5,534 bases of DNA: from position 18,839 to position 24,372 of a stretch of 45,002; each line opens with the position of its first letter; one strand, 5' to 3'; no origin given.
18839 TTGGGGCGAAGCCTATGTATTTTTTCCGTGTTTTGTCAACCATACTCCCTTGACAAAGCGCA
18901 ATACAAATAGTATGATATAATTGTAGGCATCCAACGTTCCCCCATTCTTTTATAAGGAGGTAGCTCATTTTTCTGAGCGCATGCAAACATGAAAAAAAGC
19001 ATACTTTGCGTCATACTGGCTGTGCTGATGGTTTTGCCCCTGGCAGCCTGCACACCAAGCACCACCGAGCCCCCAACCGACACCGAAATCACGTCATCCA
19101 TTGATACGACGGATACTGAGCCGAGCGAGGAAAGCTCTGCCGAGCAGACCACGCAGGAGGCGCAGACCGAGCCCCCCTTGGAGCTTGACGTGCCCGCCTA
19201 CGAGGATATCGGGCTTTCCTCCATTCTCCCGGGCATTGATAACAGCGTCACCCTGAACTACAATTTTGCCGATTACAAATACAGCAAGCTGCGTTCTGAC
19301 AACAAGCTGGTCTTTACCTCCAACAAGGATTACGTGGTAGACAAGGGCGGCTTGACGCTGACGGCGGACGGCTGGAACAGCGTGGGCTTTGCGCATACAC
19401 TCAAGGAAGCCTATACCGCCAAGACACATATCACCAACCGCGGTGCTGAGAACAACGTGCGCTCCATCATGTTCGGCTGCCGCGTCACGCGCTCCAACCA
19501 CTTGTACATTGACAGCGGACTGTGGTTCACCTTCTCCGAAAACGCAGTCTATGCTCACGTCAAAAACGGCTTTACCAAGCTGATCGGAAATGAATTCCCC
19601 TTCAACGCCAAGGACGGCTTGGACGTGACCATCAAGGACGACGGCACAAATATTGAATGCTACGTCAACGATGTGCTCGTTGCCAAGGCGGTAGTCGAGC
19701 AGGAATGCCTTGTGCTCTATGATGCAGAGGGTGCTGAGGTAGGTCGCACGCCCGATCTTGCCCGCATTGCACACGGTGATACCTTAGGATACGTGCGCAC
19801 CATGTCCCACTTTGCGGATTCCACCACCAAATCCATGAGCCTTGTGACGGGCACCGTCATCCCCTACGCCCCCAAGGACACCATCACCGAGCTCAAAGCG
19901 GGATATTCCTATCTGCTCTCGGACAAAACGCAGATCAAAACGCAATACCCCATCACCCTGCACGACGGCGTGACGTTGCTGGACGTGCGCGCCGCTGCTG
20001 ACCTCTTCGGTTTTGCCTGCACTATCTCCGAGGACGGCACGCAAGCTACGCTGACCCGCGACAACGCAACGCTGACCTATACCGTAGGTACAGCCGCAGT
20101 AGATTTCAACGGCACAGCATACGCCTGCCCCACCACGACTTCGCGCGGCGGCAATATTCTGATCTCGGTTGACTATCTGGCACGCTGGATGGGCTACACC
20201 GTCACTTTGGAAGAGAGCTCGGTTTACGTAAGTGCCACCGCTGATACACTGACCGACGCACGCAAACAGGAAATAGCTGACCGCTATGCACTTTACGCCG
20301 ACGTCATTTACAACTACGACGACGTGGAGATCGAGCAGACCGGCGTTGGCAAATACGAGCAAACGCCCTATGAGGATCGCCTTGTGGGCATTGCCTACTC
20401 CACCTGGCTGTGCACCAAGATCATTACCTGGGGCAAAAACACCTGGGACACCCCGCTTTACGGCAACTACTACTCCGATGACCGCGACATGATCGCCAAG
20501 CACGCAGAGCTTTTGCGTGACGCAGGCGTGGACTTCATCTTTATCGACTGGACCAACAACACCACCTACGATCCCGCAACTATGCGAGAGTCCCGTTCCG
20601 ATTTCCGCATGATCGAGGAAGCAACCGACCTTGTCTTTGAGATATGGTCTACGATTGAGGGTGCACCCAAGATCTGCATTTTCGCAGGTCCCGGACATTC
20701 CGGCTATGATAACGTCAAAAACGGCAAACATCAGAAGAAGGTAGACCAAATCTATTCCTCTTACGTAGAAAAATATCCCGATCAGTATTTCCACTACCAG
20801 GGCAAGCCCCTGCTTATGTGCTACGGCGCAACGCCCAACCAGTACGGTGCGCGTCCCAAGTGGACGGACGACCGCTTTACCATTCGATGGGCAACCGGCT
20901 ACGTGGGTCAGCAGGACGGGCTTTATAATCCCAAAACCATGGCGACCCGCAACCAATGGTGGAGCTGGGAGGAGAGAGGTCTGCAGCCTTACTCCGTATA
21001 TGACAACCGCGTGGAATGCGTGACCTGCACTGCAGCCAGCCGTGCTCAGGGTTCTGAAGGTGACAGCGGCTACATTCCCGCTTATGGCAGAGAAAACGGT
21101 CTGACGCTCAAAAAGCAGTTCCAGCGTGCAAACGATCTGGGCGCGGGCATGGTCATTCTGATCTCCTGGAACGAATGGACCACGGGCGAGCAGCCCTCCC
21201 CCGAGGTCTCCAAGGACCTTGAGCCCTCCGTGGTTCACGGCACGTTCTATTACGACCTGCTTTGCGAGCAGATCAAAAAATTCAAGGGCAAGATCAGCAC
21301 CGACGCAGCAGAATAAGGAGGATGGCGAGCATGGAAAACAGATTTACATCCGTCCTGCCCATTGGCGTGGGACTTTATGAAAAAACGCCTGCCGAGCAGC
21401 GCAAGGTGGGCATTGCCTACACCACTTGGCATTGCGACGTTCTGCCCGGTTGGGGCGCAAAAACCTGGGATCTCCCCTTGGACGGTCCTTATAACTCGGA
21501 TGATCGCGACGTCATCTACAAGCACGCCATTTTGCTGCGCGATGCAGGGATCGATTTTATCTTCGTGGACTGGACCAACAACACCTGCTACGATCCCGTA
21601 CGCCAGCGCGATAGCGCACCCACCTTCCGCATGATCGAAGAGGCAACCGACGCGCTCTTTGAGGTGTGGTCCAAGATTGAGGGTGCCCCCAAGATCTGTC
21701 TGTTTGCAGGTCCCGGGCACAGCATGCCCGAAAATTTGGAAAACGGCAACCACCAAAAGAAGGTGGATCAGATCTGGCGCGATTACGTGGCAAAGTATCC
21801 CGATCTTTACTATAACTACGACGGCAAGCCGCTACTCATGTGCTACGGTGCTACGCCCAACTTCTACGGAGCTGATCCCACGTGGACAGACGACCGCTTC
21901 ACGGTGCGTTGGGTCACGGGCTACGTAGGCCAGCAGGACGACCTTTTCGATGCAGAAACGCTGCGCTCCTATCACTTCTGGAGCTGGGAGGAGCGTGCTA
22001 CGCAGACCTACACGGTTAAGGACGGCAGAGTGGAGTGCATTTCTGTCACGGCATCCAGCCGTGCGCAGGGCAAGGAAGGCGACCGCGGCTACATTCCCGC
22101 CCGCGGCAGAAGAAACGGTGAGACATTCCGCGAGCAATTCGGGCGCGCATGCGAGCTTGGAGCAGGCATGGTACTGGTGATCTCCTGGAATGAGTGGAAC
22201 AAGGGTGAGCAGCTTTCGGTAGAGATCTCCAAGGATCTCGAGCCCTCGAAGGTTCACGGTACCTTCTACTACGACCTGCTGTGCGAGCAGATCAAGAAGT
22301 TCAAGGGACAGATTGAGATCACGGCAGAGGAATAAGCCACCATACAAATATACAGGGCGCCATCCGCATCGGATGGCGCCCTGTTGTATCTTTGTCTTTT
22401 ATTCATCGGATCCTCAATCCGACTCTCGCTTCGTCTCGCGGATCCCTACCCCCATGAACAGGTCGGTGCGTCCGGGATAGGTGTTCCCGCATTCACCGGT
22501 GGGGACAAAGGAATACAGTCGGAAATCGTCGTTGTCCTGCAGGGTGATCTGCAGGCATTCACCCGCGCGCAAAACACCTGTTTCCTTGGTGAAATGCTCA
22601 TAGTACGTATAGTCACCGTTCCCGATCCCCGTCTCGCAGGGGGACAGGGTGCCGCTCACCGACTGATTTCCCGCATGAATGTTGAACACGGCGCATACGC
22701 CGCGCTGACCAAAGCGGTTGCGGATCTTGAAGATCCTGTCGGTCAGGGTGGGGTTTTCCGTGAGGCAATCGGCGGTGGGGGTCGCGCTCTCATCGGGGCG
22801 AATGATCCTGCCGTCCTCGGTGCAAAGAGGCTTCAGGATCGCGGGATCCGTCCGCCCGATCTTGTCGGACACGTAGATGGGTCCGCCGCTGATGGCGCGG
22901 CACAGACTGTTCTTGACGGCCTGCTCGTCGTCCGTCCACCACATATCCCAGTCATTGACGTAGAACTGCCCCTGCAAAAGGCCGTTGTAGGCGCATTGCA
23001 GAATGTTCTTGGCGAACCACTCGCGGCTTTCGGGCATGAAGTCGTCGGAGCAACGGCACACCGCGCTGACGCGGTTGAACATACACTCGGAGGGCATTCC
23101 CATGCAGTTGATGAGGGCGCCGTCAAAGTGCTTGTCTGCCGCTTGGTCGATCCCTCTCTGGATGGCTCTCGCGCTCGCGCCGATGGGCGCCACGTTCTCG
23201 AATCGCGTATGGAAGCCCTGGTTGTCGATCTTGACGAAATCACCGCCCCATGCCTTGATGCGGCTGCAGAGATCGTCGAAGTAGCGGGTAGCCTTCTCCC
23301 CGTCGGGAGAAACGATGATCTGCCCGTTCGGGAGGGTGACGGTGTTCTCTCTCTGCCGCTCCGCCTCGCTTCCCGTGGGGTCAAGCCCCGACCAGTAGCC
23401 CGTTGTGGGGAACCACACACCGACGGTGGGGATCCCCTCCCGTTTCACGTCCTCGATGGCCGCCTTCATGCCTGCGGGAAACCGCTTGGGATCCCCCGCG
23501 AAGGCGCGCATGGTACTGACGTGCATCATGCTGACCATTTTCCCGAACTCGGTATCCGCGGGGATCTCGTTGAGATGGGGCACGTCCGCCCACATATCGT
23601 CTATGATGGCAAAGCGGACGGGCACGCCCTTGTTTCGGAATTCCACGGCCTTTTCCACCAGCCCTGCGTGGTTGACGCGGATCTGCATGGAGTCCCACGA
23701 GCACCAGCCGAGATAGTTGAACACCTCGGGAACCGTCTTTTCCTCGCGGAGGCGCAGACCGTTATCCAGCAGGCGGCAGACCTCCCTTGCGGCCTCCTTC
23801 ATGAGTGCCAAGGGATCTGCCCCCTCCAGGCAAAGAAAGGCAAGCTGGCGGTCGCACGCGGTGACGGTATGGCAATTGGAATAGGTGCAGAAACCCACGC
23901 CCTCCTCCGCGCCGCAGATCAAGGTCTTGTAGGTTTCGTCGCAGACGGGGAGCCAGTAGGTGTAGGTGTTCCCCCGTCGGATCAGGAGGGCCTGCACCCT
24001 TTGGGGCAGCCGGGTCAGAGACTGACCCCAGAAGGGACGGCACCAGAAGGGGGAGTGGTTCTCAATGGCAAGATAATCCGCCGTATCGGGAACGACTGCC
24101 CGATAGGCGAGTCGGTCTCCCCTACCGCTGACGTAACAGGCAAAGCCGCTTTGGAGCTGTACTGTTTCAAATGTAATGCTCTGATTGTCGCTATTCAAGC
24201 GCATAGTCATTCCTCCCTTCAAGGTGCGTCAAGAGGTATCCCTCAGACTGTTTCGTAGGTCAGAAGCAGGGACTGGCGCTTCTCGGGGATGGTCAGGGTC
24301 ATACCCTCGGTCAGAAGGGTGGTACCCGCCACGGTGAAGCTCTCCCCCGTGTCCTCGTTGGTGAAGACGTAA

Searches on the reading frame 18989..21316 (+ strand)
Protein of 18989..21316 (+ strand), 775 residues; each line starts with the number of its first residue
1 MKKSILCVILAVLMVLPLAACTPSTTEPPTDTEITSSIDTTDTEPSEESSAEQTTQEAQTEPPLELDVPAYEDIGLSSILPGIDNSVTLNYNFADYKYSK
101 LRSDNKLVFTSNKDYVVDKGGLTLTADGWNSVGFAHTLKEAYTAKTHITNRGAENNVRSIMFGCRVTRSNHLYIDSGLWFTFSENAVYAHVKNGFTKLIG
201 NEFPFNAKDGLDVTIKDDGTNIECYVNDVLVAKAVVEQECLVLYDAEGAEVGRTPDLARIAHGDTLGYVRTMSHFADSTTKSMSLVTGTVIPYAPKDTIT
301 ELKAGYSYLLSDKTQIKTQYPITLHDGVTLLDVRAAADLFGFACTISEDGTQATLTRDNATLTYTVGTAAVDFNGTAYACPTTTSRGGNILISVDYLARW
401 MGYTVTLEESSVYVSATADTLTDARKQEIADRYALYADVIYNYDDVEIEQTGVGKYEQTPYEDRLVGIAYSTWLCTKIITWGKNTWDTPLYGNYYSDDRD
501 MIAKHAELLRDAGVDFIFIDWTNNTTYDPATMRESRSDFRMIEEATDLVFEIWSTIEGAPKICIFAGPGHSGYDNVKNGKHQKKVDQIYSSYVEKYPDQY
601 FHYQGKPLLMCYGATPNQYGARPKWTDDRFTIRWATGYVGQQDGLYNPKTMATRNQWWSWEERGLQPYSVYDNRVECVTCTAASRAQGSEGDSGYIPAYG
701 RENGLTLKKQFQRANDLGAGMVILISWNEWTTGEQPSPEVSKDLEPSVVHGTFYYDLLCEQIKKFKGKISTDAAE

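Call 38: search_protein_families(library=pfam, proteins=[window:18989-21316:+], max_evalue=0.0001)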
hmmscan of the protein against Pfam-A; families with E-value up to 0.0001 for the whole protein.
window:18989-21316:+ (775 aa): 2 families
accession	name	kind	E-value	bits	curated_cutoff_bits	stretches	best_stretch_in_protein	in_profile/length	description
PF07833.16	Cu_amine_oxidN1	-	2.2e-08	34.5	24.2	1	312-411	3-103/108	Copper amine oxidase N-terminal domain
PF16317.11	Glyco_hydro_99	-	2.3e-05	24.1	33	0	489-613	60-162/341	Glycosyl hydrolase family 99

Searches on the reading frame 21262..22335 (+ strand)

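Call 38: search_protein_families(library=pfam, proteins=[window:21262-22335:+], max_evalue=0.0001)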
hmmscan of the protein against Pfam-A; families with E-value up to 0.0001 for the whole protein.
window:21262-22335:+ (357 aa): 1 family
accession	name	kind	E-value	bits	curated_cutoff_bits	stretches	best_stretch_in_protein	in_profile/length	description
PF16317.11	Glyco_hydro_99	-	1.8e-07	31.1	33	0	281-327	267-313/341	Glycosyl hydrolase family 99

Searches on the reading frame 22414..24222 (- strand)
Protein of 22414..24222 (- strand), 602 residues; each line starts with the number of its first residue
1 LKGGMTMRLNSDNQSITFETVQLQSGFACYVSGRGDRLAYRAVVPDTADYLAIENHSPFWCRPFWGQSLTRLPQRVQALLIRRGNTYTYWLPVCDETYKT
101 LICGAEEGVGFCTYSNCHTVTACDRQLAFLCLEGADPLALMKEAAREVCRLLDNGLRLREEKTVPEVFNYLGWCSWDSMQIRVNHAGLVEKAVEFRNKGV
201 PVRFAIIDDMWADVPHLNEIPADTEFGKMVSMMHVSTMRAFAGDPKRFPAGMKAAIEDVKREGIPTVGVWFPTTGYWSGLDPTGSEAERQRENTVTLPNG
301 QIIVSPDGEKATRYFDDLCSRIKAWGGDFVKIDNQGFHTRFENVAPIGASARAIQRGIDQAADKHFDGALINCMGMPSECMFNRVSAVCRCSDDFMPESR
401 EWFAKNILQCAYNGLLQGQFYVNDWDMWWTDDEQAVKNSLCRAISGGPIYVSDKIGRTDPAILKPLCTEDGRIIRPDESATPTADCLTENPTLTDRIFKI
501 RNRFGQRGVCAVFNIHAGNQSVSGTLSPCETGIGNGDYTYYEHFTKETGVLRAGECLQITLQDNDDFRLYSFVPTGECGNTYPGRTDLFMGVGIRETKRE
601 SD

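Call 38: search_protein_families(library=pfam, proteins=[window:22414-24222:-], max_evalue=0.0001)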
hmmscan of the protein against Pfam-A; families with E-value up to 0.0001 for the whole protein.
window:22414-24222:- (602 aa): 1 family
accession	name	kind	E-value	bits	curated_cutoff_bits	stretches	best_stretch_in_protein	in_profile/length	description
PF05691.18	Raffinose_syn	-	1.8e-57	195.1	20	1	84-518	114-589/750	Raffinose synthase or seed imbibition protein Sip1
